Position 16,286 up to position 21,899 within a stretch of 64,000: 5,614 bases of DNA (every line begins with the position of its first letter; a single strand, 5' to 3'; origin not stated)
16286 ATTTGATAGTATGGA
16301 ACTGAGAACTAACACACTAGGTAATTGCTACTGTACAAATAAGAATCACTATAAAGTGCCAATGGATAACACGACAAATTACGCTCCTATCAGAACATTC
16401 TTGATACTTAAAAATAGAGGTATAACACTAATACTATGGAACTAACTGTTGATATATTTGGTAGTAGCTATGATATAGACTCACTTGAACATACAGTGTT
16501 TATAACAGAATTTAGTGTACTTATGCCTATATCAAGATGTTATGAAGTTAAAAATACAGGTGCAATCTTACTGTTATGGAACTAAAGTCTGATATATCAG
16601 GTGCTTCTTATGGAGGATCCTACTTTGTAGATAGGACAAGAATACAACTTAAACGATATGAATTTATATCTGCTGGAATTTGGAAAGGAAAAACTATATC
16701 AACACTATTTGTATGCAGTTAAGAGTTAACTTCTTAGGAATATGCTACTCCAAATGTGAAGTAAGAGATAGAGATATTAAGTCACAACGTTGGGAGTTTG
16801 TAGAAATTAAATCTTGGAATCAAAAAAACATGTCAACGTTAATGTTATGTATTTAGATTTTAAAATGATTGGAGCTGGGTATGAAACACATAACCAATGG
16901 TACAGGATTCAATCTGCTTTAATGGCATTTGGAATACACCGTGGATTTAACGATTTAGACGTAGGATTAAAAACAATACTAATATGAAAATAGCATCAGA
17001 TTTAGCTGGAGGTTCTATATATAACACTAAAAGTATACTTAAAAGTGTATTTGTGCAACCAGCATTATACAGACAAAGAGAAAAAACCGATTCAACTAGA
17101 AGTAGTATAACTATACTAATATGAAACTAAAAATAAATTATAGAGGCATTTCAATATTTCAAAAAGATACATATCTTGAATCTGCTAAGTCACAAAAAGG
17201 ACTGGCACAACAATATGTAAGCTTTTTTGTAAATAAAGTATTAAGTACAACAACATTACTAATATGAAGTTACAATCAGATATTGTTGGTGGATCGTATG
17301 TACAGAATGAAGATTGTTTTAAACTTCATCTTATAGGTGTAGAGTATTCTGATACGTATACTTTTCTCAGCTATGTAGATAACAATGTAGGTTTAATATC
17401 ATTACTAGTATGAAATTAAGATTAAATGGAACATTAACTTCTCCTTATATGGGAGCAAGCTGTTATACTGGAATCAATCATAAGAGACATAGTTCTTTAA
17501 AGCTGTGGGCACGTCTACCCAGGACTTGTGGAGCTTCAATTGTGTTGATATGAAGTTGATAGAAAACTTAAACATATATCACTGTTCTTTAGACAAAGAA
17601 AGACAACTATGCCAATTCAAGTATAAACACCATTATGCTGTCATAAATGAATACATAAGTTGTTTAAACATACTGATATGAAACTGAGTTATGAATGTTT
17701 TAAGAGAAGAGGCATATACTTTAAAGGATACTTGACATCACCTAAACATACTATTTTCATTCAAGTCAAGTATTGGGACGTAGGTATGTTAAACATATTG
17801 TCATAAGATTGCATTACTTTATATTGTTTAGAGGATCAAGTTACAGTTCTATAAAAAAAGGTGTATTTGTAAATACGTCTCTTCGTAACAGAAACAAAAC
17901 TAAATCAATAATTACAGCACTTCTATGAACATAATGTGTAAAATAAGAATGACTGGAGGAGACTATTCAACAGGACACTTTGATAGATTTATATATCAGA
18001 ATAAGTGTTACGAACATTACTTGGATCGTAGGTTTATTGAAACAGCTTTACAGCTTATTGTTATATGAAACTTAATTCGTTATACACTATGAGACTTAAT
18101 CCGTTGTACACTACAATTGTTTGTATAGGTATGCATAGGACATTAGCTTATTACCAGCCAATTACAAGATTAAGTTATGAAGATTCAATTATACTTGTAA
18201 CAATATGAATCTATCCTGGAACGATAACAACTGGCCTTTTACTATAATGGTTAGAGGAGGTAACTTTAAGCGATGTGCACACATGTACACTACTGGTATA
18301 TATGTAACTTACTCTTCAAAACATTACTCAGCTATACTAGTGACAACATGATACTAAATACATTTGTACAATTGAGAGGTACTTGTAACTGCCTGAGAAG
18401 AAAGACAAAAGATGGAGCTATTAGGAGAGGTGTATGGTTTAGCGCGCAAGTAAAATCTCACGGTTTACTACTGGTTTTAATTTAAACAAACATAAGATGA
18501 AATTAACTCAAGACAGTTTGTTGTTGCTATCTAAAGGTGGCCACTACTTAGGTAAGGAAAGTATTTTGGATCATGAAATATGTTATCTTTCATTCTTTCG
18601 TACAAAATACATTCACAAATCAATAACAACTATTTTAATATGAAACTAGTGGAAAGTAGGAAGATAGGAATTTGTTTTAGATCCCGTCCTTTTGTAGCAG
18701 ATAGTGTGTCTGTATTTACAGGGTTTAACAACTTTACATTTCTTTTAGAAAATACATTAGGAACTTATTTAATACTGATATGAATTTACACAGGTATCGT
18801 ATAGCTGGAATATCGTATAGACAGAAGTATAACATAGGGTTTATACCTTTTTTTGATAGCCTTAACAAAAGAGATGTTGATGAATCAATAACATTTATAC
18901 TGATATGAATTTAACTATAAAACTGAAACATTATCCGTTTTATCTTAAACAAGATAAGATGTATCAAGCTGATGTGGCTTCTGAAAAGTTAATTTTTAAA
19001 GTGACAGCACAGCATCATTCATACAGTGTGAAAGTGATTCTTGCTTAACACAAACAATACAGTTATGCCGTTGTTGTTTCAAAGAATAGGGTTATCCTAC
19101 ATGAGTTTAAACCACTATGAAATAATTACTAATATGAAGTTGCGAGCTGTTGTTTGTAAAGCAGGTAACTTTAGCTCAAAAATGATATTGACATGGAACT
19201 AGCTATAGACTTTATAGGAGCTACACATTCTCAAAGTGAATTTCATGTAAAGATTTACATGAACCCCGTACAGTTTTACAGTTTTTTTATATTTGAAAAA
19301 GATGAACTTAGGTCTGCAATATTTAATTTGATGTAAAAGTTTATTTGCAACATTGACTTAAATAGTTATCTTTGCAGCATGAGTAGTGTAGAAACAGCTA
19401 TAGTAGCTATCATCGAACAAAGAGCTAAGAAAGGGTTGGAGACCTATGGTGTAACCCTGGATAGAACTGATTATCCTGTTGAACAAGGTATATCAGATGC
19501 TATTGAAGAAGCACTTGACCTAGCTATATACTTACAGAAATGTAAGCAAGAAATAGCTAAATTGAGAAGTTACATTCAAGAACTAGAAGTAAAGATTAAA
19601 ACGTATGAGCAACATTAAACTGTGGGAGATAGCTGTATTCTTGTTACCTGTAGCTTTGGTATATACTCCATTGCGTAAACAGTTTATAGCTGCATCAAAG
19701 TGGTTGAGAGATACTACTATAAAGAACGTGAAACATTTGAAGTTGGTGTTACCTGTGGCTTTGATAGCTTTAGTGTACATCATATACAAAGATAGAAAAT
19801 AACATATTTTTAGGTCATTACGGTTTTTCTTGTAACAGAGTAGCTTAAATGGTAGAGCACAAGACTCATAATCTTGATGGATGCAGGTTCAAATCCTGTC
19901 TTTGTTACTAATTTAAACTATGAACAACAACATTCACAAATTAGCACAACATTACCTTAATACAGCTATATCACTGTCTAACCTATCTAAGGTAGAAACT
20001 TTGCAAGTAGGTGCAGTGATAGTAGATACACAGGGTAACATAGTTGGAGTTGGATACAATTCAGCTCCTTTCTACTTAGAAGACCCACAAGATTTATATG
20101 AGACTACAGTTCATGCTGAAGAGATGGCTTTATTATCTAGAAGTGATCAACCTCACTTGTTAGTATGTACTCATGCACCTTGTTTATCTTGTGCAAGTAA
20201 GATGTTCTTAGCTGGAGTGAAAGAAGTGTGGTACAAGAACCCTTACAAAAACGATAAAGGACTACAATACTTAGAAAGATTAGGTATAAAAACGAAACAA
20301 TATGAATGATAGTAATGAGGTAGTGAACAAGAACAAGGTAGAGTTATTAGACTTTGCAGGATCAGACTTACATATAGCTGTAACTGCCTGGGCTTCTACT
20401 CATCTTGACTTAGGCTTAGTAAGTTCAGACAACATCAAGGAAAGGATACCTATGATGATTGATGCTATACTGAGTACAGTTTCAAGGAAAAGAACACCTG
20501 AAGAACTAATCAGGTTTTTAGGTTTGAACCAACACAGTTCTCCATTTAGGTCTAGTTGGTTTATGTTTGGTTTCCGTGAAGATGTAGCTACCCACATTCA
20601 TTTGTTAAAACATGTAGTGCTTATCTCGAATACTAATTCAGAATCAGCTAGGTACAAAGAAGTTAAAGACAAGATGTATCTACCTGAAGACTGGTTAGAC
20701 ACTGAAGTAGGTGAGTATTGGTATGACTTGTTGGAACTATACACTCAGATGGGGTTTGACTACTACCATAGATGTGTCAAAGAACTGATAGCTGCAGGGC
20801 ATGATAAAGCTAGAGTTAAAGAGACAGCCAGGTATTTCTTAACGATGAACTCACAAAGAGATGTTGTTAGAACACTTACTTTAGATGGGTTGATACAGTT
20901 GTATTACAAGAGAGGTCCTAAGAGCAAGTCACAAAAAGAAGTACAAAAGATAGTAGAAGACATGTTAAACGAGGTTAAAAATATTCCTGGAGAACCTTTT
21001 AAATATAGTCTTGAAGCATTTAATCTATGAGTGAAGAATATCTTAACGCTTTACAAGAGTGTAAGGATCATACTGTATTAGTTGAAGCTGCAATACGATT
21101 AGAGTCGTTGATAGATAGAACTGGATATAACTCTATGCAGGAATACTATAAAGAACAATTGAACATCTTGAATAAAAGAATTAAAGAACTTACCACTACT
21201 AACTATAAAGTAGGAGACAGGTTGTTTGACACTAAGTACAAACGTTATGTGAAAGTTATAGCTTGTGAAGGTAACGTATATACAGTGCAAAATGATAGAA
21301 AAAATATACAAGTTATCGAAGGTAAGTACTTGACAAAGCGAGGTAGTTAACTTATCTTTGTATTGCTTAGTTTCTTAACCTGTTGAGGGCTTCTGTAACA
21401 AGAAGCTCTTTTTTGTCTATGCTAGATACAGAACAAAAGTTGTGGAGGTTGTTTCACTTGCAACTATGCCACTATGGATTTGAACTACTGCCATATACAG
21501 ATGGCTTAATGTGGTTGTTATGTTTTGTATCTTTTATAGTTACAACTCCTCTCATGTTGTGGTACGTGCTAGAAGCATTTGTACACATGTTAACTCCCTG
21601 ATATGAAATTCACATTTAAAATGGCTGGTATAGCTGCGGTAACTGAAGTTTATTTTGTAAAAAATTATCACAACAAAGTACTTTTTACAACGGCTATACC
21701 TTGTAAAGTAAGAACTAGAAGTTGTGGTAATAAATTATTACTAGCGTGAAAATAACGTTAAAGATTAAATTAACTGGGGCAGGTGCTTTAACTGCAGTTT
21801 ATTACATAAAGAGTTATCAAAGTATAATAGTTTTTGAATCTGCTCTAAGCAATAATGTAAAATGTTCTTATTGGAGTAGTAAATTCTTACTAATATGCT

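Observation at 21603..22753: A third, 8-unit array forms a distinct sub-family beyond the nucleotide-metabolism island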

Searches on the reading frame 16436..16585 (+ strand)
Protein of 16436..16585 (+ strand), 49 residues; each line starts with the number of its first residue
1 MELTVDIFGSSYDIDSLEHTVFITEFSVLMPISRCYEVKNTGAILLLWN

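Call 10: search_protein_families(library=phrogs, proteins=[window:16436-16585:+], max_evalue=1)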
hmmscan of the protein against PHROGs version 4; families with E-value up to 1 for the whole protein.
window:16436-16585:+ (49 aa): 1 family
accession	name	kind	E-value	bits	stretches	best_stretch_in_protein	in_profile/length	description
phrog_20786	-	unknown function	0.045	15.2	1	3-28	6-31/63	-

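Call 73: search_protein_representatives(alignment_id=A4)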
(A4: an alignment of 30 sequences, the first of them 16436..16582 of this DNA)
Query: 30 sequences, 47 profile positions. Proteins with E-value up to 0.001 (for the whole library): 14; up to 1e-10: 1; up to 1e-30: 0. The best 14 are listed.
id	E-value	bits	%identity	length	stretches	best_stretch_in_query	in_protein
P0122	3.9e-11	59.9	-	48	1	1-47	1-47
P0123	2.1e-09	54.3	-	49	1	1-47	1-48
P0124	1.7e-07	48.3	-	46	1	1-47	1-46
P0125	7.0e-07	46.3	-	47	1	1-47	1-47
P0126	6.1e-06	43.3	-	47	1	1-47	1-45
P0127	7.6e-06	43.0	-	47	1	1-47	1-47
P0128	2.6e-05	41.3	-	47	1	1-47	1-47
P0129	2.6e-05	41.3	-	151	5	3-30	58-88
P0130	3.0e-05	41.1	-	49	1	1-47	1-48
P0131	8.0e-05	39.7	-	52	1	1-47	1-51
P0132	2.9e-04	37.9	-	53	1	1-47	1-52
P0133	4.3e-04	37.4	-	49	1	1-47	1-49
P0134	4.9e-04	37.2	-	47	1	1-47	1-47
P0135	5.6e-04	37.0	-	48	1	1-46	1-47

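Call 75: find_encoding_contigs(protein=P0129, flank=10000, max_places=3)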
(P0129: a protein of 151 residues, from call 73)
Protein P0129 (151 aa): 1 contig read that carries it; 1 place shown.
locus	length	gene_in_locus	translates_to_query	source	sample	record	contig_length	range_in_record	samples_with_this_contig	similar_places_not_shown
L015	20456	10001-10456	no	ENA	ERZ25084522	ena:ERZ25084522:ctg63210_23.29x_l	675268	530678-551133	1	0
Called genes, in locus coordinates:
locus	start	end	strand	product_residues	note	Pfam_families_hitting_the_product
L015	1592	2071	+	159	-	-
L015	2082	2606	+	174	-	-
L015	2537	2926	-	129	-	-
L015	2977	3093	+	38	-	-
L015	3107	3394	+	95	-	-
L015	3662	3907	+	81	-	-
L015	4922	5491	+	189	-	-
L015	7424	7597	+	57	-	-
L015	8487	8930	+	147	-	-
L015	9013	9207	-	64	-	-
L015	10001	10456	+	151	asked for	-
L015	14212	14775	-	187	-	-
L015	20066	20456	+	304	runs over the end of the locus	-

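Call 81: predict_structure(alignment_id=A4)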
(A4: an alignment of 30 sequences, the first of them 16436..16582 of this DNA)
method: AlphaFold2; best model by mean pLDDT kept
length: 49 residues; sequences in the alignment: 30
mean_pLDDT: 64.2   pTM: 0.33
mean pLDDT of the five models: 64.2, 63.5, 58.9, 55.6, 54.5
residues with pLDDT >= 90: 0; 70-90: 23; 50-70: 8; < 50: 18
segments of 3 or more residues with pLDDT < 50: 18-35
pLDDT, mean of each block of 10 residues (from residue 1): 83 62 44 51 83
secondary structure, 60 per line:
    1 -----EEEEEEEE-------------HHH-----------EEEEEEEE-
elements in order: E6-13 E41-48

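Call 85: fold_search(model_id=the predicted structure, library=pdb)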
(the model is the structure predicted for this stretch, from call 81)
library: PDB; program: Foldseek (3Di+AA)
matches with E <= 10: 2; with E <= 0.001: 0
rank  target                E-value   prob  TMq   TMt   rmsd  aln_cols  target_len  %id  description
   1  8xfb_A                5.4e+00  0.06  0.27  0.06  11.0        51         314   14  Cryo-EM structure of partial dimeric WDR11-FAM91A1 complex (released 2024-08-14)
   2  8z9m_A                8.6e+00  0.04  0.29  0.05  11.0        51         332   14  Cryo-EM structure of dimeric WDR11-FAM91A1 complex (released 2024-08-14)

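Call 86: fold_search(model_id=the predicted structure, library=viral)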
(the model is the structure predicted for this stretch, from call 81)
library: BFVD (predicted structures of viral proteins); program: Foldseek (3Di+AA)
matches with E <= 10: 16; with E <= 0.001: 0
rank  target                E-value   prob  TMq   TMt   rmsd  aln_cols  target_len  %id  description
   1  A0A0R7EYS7            1.2e+00  0.30  0.40  0.25   7.5        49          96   18  Uncharacterized protein [Diatraea saccharalis granulovirus]
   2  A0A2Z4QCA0            3.0e+00  0.05  0.22  0.11  10.6        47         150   15  Uncharacterized protein [Streptomyces phage Yosif]
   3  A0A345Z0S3            4.2e+00  0.05  0.24  0.22   9.6        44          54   11  Uncharacterized protein [Eastern grey kangaroopox virus]
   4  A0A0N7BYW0            4.5e+00  0.12  0.38  0.44  10.0        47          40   17  (no name in the UniProt tables at hand)
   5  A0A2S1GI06            5.4e+00  0.03  0.21  0.14   7.4        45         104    9  Matrix protein (Fragment) [Human parainfluenza 2 virus]
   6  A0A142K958            6.6e+00  0.06  0.34  0.22  10.9        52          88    6  Uncharacterized protein [Gordonia phage Yvonnetastic]
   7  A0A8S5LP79            7.1e+00  0.04  0.25  0.10   8.8        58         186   14  Uncharacterized protein [Siphoviridae sp. ctoiW10]
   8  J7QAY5                7.5e+00  0.07  0.31  0.36   6.6        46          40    9  Major capsid protein L1 (Fragment) [Human papillomavirus 25]
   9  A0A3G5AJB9            7.5e+00  0.06  0.30  0.09   5.3        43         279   14  Uncharacterized protein [Sylvanvirus sp.]
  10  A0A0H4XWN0            7.5e+00  0.02  0.20  0.08   8.7        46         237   13  Low complexity protein [Salmon gill poxvirus]
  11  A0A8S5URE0            8.0e+00  0.04  0.33  0.29   6.7        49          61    8  Uncharacterized protein [Siphoviridae sp. ct89S11]
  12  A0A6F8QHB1            8.0e+00  0.02  0.22  0.03  10.8        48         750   19  RNA dependent RNA polymerase [Barley aphid RNA virus 6]
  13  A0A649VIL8            8.6e+00  0.08  0.36  0.21   8.4        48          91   12  (no name in the UniProt tables at hand)
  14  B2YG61                8.6e+00  0.06  0.33  0.05   8.6        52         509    8  Uncharacterized protein [Musca hytrovirus(isolate Musca domestica/United States/Boucias/-)]
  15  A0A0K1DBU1            9.2e+00  0.05  0.35  0.19  13.5        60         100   12  Uncharacterized protein [Equine adenovirus B serotype 2]
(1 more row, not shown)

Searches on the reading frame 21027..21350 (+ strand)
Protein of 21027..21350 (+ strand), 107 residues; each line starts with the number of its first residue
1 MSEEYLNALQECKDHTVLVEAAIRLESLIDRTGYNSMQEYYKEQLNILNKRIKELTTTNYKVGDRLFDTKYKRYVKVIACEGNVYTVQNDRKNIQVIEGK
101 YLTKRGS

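Call 39: find_encoding_contigs(protein=window:21027-21350:+, flank=10000, max_places=10)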
Protein window:21027-21350:+ (107 aa): 2 contigs read that carry it; 1 place shown.
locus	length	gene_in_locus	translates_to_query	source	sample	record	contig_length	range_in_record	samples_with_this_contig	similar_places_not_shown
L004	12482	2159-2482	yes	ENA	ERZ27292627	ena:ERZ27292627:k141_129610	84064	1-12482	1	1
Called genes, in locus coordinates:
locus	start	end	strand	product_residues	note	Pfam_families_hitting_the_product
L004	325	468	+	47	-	-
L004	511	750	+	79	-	-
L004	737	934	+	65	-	-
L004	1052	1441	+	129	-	PF14437:MafB19-deam (faint), PF00383:dCMP_cyt_deam_1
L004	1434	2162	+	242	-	PF02511:Thy1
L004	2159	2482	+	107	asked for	-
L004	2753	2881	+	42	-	-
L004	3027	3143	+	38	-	-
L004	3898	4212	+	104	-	-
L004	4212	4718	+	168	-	PF07486:Hydrolase_2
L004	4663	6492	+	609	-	-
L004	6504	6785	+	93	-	-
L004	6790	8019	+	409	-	PF00270:DEAD (faint), PF04851:ResIII (faint), PF00271:Helicase_C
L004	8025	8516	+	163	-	-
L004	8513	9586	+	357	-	PF03796:DnaB_C (faint)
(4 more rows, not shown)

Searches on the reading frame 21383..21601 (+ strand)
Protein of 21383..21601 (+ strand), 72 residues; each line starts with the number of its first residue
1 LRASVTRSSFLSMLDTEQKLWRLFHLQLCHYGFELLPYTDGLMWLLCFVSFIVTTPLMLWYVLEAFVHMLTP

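Call 10: search_protein_families(library=phrogs, proteins=[window:21383-21601:+], max_evalue=1)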
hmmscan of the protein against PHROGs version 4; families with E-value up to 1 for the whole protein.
window:21383-21601:+ (72 aa): 0 families

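Call 78: search_protein_families(library=pfam, proteins=[window:21419-21601:+], max_evalue=0.01)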
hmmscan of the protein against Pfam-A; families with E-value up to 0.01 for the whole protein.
window:21419-21601:+ (60 aa): 0 families

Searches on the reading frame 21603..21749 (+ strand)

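Call 10: search_protein_families(library=phrogs, proteins=[window:21603-21749:+], max_evalue=1)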
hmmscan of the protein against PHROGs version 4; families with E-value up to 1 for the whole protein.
window:21603-21749:+ (48 aa): 1 family
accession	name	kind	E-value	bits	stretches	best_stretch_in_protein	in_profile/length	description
phrog_29304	-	unknown function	0.091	14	1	14-45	16-45/77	-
